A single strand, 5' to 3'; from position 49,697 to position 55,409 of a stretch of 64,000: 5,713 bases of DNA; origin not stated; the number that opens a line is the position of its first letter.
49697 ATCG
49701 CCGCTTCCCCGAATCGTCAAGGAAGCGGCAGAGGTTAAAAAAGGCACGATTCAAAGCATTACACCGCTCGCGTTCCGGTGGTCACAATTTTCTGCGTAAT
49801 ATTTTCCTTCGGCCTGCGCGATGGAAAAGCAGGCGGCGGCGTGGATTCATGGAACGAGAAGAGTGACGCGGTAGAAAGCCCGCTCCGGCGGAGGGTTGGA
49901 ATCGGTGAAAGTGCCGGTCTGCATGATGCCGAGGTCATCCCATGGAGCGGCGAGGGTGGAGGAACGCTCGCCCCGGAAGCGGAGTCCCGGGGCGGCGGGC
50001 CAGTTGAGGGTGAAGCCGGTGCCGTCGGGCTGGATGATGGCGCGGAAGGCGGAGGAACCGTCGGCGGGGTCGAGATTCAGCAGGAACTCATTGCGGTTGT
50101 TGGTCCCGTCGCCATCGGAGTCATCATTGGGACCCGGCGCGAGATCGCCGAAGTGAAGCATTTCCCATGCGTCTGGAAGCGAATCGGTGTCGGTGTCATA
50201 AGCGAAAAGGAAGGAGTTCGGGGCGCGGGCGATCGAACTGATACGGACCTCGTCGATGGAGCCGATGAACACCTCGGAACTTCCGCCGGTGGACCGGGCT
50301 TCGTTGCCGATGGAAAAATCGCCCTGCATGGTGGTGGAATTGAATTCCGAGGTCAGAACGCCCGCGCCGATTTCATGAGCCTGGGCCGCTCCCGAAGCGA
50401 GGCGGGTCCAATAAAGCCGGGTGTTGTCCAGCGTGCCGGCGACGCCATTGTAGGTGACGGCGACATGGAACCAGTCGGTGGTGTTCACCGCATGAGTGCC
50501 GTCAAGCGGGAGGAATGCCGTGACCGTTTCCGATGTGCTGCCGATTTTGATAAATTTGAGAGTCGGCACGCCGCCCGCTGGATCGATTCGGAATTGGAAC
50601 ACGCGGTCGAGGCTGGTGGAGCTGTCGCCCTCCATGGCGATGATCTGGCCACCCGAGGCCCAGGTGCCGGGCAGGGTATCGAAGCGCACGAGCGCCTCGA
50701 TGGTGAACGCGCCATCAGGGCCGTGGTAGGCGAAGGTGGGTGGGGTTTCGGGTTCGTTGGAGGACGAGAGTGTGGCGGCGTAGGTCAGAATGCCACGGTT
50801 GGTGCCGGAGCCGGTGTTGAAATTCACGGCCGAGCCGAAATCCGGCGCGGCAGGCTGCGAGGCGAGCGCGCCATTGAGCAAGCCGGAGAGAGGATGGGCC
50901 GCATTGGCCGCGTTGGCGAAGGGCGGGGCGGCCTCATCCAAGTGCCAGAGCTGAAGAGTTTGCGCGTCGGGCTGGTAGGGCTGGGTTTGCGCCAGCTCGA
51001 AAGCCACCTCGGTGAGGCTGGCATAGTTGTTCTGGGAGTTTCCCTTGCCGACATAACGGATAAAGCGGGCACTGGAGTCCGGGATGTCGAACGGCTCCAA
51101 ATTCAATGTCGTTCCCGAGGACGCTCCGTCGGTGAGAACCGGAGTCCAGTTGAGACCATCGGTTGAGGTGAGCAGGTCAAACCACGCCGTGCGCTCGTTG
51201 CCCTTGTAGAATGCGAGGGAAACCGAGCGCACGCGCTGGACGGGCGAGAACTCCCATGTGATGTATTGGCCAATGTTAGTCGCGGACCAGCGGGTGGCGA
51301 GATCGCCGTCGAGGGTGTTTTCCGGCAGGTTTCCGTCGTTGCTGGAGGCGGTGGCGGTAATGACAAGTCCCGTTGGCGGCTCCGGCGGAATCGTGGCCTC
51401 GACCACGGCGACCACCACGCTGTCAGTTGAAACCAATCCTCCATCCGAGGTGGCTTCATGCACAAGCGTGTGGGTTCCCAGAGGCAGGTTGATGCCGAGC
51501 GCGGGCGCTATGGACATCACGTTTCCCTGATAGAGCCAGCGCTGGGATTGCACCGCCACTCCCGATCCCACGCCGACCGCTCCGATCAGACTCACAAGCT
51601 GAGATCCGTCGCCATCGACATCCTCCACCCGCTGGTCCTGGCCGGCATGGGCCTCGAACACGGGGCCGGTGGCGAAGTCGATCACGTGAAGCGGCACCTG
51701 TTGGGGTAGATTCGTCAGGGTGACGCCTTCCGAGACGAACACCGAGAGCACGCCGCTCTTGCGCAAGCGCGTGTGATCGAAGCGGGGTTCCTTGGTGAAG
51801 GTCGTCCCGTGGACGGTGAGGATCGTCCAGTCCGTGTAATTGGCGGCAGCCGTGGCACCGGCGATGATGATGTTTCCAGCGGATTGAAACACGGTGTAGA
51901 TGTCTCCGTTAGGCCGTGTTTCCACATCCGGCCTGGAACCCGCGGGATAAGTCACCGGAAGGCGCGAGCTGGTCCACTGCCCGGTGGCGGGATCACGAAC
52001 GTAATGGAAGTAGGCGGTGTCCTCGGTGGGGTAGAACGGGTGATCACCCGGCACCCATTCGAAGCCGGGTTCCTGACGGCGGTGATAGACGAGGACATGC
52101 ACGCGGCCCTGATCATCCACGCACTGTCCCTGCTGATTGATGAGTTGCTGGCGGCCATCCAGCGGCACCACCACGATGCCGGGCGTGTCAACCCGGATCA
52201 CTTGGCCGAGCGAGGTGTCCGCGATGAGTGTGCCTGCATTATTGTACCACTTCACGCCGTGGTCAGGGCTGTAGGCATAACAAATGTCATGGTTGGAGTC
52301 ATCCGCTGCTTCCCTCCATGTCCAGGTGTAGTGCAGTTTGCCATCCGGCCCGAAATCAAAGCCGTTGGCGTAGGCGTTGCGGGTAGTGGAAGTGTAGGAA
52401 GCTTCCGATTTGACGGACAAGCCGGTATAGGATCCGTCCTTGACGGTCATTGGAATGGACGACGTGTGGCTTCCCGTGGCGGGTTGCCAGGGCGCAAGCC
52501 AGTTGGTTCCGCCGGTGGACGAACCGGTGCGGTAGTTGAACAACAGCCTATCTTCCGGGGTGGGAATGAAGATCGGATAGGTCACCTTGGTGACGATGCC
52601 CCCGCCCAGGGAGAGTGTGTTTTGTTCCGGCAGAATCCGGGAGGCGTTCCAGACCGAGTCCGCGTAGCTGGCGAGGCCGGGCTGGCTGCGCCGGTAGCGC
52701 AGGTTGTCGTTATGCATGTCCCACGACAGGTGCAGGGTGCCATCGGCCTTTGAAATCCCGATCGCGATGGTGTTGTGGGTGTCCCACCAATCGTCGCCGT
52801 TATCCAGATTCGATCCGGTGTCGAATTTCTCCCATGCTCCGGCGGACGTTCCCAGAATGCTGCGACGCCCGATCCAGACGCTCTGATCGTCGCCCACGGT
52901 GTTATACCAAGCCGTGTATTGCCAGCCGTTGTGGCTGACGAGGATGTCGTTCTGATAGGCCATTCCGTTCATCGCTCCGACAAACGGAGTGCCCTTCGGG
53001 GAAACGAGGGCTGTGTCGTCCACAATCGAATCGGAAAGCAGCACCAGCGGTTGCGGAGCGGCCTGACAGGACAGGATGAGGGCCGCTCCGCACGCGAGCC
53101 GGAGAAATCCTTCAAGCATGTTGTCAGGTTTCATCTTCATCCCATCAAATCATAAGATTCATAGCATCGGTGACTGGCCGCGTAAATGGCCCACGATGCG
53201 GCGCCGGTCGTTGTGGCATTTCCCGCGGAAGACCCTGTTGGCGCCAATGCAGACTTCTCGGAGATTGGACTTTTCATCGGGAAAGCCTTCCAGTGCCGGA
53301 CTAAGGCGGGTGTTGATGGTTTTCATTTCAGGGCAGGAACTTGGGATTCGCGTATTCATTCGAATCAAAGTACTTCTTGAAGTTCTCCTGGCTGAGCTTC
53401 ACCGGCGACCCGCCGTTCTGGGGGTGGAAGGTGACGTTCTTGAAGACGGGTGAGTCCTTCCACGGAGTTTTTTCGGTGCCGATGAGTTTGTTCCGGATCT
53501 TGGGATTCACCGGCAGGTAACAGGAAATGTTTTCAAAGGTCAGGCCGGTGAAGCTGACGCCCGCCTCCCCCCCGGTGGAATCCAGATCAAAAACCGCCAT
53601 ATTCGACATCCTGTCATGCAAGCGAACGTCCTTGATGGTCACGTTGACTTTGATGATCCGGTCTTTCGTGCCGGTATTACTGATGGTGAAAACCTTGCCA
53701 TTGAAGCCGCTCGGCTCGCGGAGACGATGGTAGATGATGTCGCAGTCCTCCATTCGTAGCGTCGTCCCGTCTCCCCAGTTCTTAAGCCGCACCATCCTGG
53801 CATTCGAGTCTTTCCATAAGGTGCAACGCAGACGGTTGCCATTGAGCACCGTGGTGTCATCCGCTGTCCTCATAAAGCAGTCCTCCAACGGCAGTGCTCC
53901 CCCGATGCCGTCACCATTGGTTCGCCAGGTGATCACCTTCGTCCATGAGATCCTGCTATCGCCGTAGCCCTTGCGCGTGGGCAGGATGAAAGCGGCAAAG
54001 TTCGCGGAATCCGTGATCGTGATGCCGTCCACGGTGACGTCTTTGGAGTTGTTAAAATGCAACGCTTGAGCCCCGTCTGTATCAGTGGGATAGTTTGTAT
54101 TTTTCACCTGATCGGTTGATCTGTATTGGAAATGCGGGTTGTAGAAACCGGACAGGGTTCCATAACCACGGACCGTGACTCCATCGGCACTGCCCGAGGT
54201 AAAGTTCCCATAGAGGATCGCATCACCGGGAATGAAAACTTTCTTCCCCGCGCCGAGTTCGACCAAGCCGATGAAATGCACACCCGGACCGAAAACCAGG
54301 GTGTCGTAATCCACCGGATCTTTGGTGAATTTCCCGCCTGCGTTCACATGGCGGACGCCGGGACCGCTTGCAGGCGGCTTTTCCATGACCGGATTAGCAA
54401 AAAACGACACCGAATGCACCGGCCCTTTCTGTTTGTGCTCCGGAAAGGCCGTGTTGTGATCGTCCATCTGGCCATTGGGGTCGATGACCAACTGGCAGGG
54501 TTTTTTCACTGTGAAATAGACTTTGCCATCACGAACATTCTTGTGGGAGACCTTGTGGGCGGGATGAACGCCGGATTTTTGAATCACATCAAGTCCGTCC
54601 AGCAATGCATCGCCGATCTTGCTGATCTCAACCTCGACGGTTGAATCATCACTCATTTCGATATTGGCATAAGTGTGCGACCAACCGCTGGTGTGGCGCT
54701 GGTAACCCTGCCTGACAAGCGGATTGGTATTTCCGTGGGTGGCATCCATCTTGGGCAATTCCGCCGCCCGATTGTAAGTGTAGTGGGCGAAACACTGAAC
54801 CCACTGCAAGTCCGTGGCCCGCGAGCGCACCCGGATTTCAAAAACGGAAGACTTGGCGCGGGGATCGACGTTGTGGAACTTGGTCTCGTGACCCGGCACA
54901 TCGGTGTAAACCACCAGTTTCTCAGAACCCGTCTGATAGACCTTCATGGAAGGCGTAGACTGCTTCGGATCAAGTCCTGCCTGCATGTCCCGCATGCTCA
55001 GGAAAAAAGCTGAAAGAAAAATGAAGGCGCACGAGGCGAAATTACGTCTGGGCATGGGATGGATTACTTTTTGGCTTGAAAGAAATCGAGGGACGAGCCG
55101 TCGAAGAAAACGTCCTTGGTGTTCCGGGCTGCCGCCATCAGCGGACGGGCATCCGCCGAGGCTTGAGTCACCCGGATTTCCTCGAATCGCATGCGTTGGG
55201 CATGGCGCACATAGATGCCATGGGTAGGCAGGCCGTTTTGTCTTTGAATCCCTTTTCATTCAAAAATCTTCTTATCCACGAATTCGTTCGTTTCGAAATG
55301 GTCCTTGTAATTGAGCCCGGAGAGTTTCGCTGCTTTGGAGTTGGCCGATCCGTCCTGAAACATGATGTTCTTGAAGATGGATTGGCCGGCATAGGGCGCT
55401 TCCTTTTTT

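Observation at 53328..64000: Tandem array of at least four paralogous GH28/GH49-like beta-helix enzymes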

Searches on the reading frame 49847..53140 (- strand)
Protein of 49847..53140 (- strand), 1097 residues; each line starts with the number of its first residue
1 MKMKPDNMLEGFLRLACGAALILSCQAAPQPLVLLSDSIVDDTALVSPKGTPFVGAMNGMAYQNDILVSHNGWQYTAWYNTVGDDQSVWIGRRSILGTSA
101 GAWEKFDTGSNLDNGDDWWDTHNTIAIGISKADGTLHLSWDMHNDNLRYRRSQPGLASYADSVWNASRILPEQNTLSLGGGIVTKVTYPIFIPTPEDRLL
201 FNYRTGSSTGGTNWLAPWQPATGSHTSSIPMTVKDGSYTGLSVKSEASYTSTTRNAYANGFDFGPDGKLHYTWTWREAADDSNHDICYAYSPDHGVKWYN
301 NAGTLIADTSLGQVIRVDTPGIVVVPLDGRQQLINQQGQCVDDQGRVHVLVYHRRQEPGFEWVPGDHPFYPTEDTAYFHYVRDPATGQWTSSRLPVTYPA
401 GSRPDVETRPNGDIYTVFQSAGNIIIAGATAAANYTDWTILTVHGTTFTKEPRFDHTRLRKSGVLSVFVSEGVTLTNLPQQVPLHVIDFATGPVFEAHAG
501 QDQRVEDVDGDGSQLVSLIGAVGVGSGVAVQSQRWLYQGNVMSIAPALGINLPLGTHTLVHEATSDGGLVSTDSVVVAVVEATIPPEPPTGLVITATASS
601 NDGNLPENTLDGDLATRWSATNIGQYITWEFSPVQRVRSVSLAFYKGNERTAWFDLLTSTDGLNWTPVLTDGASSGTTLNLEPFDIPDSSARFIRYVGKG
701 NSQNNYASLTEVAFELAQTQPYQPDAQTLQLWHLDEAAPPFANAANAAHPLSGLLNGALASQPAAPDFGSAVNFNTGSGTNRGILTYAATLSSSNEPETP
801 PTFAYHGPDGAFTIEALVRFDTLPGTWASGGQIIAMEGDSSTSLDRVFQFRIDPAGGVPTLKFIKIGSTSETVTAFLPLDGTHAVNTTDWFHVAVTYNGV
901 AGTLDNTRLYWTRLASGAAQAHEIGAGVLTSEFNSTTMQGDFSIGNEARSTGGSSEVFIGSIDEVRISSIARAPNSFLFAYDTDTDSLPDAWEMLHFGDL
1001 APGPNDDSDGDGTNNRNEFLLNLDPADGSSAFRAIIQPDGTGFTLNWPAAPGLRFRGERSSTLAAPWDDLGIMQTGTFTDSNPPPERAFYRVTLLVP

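Call 3: search_protein_families(library=pfam, proteins=[window:49847-53140:-], max_evalue=0.1)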
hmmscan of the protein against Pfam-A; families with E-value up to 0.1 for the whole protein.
window:49847-53140:- (1097 aa): 3 families
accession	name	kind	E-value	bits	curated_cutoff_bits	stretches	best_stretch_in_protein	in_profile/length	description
PF15892.11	BNR_4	-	2.8e-65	220.8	27.3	1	73-393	1-268/272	BNR repeat-containing family member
PF00754.31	F5_F8_type_C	-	2.4e-16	60.5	28.2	1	596-712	2-127/127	F5/8 type C domain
PF22633.2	F5_F8_type_C_2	-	5.7e-07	30.5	27.8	1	609-695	2-90/91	NedA-like, galactose-binding domain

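Call 6: search_protein_families(library=ncbifam, proteins=[window:49847-53140:-], max_evalue=0.1)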
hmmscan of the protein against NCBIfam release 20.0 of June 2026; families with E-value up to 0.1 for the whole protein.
window:49847-53140:- (1097 aa): 2 families
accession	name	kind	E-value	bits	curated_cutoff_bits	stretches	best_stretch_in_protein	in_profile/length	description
NF052497.1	AlphRhmnaseBT3686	equivalog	1.1e-30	106.5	700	1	56-471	31-401/424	alpha-l-rhamnosidase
NF047619.1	NADase_discoid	domain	0.013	15.6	38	1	599-642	8-55/130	NADase-type glycan-binding domain-containing protein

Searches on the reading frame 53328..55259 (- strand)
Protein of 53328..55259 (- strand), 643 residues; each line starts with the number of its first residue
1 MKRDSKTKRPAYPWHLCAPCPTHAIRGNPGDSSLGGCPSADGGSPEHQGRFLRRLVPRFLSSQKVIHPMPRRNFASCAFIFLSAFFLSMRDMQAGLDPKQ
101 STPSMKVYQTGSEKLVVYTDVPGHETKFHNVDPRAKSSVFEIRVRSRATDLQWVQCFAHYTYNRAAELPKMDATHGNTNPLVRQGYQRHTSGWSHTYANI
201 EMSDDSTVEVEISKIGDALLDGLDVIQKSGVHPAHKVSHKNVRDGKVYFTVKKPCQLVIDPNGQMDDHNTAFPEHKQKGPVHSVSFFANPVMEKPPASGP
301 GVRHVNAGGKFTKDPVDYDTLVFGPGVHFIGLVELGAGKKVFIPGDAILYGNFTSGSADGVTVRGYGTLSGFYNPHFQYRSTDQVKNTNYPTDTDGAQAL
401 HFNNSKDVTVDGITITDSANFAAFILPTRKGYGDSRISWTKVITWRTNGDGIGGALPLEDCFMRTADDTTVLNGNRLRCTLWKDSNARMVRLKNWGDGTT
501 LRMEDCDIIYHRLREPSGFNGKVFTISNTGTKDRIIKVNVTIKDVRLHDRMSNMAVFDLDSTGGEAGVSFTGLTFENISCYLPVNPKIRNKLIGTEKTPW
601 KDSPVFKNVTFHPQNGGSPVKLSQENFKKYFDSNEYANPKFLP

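Call 3: search_protein_families(library=pfam, proteins=[window:53328-55259:-], max_evalue=0.1)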
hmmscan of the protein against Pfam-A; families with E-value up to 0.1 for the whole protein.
window:53328-55259:- (643 aa): 0 families

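Call 6: search_protein_families(library=ncbifam, proteins=[window:53328-55259:-], max_evalue=0.1)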
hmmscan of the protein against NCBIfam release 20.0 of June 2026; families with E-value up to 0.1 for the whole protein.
window:53328-55259:- (643 aa): 1 family
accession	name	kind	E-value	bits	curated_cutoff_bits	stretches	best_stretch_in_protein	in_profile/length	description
NF049899.1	RhamgalacuronBT4153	equivalog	0.048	12.3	650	0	358-426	142-211/432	rhamnogalacturonidase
